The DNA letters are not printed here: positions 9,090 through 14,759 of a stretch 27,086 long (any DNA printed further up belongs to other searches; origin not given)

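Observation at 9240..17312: Three-gene operon: NfeD-like YqiJ, flotillin, and a 1789-aa AAA+ giant protein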

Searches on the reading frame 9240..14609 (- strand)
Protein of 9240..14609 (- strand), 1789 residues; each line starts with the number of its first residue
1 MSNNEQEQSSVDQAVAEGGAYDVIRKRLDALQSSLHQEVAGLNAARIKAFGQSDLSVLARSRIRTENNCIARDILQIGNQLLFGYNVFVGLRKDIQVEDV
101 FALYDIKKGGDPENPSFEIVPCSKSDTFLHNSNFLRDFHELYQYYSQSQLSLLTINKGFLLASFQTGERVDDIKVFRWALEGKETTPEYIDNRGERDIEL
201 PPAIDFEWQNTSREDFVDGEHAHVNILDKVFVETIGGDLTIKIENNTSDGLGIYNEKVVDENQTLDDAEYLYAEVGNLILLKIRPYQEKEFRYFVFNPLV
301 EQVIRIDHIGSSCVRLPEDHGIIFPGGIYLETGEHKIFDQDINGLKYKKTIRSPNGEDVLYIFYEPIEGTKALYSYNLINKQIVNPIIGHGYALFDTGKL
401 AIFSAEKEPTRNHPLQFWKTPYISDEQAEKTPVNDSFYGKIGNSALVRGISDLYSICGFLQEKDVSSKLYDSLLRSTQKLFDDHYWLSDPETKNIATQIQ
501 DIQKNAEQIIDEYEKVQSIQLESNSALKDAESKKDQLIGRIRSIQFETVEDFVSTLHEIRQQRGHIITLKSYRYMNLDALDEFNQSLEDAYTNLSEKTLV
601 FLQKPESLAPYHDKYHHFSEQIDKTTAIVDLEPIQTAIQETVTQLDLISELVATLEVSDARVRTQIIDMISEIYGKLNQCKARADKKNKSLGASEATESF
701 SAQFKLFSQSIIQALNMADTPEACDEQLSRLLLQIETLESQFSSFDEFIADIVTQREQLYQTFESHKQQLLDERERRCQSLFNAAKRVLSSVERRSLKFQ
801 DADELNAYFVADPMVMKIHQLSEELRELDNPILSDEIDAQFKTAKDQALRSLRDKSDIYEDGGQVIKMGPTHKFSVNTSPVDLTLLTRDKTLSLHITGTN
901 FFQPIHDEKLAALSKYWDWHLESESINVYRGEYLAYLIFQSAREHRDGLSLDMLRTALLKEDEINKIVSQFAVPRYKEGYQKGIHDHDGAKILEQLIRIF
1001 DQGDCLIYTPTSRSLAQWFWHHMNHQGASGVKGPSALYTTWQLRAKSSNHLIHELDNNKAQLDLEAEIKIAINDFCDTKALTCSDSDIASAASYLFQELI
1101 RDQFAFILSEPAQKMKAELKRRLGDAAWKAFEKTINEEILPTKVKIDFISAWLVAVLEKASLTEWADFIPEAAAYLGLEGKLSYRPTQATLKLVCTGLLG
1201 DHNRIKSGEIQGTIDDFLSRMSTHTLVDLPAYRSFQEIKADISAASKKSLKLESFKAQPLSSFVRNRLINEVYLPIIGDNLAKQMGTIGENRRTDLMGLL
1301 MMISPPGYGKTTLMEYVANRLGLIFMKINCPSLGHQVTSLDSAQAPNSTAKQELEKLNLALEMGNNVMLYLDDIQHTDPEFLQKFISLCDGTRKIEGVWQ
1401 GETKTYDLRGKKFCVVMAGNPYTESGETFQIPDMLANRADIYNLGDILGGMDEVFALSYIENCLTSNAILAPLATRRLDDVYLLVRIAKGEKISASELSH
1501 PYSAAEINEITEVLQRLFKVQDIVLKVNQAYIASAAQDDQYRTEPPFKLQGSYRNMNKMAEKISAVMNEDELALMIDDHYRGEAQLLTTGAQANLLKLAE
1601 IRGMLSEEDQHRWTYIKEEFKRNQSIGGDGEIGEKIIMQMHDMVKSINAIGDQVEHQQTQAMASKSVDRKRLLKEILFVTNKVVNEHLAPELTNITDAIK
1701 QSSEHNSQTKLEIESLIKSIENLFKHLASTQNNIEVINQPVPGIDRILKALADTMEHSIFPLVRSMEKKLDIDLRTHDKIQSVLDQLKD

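Call 6: search_protein_families(library=pfam, proteins=[window:9240-14609:-], max_evalue=0.01)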
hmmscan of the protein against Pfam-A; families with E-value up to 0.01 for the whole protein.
window:9240-14609:- (1789 aa): 5 families
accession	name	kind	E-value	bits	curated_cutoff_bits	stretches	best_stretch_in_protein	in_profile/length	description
PF12458.13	DUF3686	-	1.3e-187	624.2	25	1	35-485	2-448/448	ATPase involved in DNA repair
PF25472.1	DUF7902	-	4.9e-25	88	26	1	607-689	2-84/85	Domain of unknown function (DUF7902)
PF00004.35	AAA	-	9.9e-07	29.7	21.2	1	1301-1375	2-67/131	ATPase family associated with various cellular activities (AAA)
PF13401.12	AAA_22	-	4.2e-06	27.6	27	1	1298-1391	6-110/130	AAA domain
PF07728.20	AAA_5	-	8.5e-05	23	22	1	1300-1423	2-125/139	AAA domain (dynein-related subfamily)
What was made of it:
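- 13155..14507 (-): DUF3686 region (residues 35-485). An N-terminal helix is followed by a beta-rich, propeller-like domain (strands at residues 56-419). Pfam PF12458 E = 1e-187 (call 6).
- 9930..10832 (-): Single AAA+ ATPase module (about residues 1260-1560). Motifs: Walker A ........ 1304-1311 (window 10677-10700); Walker B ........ with D1372-D1373 (window 10482-10508); sensor-1 N1420; R1438; QGSYR 1550-1554. Pfam AAA, AAA_22 and AAA_5 (call 6).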

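Call 7: search_protein_families(library=ncbifam, proteins=[window:9240-14609:-], max_evalue=0.01)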
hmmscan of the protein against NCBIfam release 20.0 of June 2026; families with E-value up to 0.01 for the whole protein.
window:9240-14609:- (1789 aa): 0 families

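Call 8: search_protein_families(library=padloc, proteins=[window:9240-14609:-], max_evalue=0.01)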
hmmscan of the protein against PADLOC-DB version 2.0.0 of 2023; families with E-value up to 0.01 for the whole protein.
window:9240-14609:- (1789 aa): 0 families

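Call 11: search_solved_structures(query=window:9240-14609:-, max_evalue=1)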
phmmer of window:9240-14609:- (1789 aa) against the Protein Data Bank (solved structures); distinct sequences matched with E-value up to 1: 55.
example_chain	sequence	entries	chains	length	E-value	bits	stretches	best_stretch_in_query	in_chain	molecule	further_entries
7swl_A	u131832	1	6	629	0.0088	16.7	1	1266-1333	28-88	Rix7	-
7t3i_A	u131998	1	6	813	0.015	15.9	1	1266-1333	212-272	Rix7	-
6mat_A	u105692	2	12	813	0.016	15.9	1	1266-1333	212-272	Rix7 mutant | Rix7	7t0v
9bji_A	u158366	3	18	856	0.092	13.4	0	1300-1335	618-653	Nuclear valosin-containing protein-like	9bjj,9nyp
7wub_D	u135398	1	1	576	0.14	12.7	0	1300-1339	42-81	Transitional endoplasmic reticulum ATPase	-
7wub_C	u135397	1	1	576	0.14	12.7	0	1300-1339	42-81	Transitional endoplasmic reticulum ATPase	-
6chs_H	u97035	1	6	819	0.15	12.7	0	1301-1340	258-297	Putative cell division control protein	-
6mck_A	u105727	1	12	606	0.16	12.5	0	1300-1338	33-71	Transitional endoplasmic reticulum ATPase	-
7rlj_A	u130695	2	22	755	0.27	11.8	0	1300-1338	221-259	Transitional endoplasmic reticulum ATPase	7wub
8yka_A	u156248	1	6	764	0.28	11.8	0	1300-1338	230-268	Transitional endoplasmic reticulum ATPase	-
7lmy_A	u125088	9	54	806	0.28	11.8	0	1299-1338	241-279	Transitional endoplasmic reticulum ATPase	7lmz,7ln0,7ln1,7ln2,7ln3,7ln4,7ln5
9dx3_A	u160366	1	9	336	0.29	11.7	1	1291-1332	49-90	Holliday junction branch migration complex subunit RuvB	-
7rlb_A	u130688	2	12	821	0.29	11.7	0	1299-1338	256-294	Transitional endoplasmic reticulum ATPase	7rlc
5c18_A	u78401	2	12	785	0.3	11.7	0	1300-1338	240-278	Transitional endoplasmic reticulum ATPase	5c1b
7y4w_A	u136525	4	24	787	0.3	11.7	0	1300-1338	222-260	Transitional endoplasmic reticulum ATPase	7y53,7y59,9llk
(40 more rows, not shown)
